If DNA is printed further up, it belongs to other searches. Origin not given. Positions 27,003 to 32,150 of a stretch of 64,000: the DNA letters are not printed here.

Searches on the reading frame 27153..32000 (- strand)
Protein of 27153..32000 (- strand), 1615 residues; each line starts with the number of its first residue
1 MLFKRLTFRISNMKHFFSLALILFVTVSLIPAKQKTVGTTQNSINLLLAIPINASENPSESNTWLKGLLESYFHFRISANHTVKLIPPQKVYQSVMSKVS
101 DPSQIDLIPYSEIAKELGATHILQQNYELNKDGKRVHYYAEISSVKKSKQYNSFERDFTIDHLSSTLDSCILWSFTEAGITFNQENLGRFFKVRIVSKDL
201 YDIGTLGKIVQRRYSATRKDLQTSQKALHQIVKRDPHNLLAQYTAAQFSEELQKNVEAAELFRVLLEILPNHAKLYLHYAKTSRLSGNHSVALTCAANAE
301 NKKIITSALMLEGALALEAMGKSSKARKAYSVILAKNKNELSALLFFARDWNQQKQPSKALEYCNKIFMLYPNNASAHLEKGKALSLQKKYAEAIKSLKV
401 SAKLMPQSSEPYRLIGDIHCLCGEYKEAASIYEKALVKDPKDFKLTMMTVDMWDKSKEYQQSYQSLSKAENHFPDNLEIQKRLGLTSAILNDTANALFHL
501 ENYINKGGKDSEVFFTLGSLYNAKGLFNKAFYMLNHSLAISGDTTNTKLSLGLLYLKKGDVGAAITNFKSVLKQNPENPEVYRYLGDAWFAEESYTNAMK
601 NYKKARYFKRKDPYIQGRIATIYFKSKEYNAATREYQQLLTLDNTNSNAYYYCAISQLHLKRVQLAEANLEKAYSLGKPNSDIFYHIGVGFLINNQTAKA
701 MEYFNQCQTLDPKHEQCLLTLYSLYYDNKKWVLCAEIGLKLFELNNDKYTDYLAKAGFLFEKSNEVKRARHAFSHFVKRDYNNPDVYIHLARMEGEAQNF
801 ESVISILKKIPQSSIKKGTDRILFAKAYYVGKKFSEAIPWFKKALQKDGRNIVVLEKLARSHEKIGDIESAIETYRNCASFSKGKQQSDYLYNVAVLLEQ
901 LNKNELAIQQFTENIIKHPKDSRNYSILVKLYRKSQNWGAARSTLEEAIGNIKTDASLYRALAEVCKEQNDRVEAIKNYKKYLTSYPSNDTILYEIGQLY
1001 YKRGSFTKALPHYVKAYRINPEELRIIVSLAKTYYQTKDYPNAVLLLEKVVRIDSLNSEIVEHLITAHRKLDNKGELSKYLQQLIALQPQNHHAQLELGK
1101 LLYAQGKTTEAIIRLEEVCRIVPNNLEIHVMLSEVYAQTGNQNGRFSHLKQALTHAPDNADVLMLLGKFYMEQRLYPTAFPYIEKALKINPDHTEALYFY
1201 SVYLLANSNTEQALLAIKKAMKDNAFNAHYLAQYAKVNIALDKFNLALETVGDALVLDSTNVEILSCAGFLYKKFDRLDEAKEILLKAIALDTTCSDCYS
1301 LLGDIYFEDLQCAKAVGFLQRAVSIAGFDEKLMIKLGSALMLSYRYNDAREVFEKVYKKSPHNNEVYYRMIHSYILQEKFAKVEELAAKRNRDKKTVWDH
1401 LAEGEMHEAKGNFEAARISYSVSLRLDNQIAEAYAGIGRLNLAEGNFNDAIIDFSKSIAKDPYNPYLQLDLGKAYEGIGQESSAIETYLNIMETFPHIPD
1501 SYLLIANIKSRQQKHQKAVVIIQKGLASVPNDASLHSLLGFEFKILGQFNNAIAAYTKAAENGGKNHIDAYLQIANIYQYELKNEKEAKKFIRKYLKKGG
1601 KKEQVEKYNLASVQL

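Call 54: search_protein_families(library=pfam, proteins=[window:27153-32000:-], max_evalue=0.0001)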
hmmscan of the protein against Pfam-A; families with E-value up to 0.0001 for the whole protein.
window:27153-32000:- (1615 aa): 28 families (the best 25 are shown)
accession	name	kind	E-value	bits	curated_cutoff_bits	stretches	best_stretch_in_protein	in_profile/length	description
PF14559.12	TPR_19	-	6.5e-86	283.1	25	0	556-616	2-62/68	Tetratricopeptide repeat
PF13428.12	TPR_14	-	3e-71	228.8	23.5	0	548-587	4-43/44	Tetratricopeptide repeat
PF07719.23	TPR_2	-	5.6e-70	226.2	27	0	992-1022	3-33/34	Tetratricopeptide repeat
PF13432.12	TPR_16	-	1.3e-63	211.4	32.7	1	550-606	2-58/65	Tetratricopeptide repeat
PF13414.12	TPR_11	-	8e-50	166.7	26.8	2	552-588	1-37/42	TPR repeat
PF23914.1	TPR_CcmH_CycH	-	9.4e-50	169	42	2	1149-1248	39-141/158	Cytochrome c-type biogenesis protein H TPR domain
PF00515.34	TPR_1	-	2.6e-48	160.4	27.8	1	992-1022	3-33/34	Tetratricopeptide repeat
PF13181.12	TPR_8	-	3.3e-40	133.2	25.7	0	1160-1193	1-34/34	Tetratricopeptide repeat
PF13424.12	TPR_12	-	5.1e-38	129.6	30.1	0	991-1054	4-75/77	Tetratricopeptide repeat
PF12895.13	ANAPC3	-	2.1e-33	114.9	27.2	1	1173-1253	2-81/82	Anaphase-promoting complex, cyclosome, subunit 3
PF13431.12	TPR_17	-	2.4e-33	112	24.4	0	370-395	8-33/34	Tetratricopeptide repeat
PF13174.12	TPR_6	-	5.4e-25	86.7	26.3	0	1094-1124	2-32/33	Tetratricopeptide repeat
PF13176.12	TPR_7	-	6.8e-24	82.3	27.9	0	414-442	4-34/36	Tetratricopeptide repeat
PF13371.12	TPR_9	-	1.9e-20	73.1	35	0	1076-1125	13-62/73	Tetratricopeptide repeat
PF25064.1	ARM_TT21_5th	-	1.6e-17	64.3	27.8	0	822-912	5-96/117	TT21 fifth ARM repeats domain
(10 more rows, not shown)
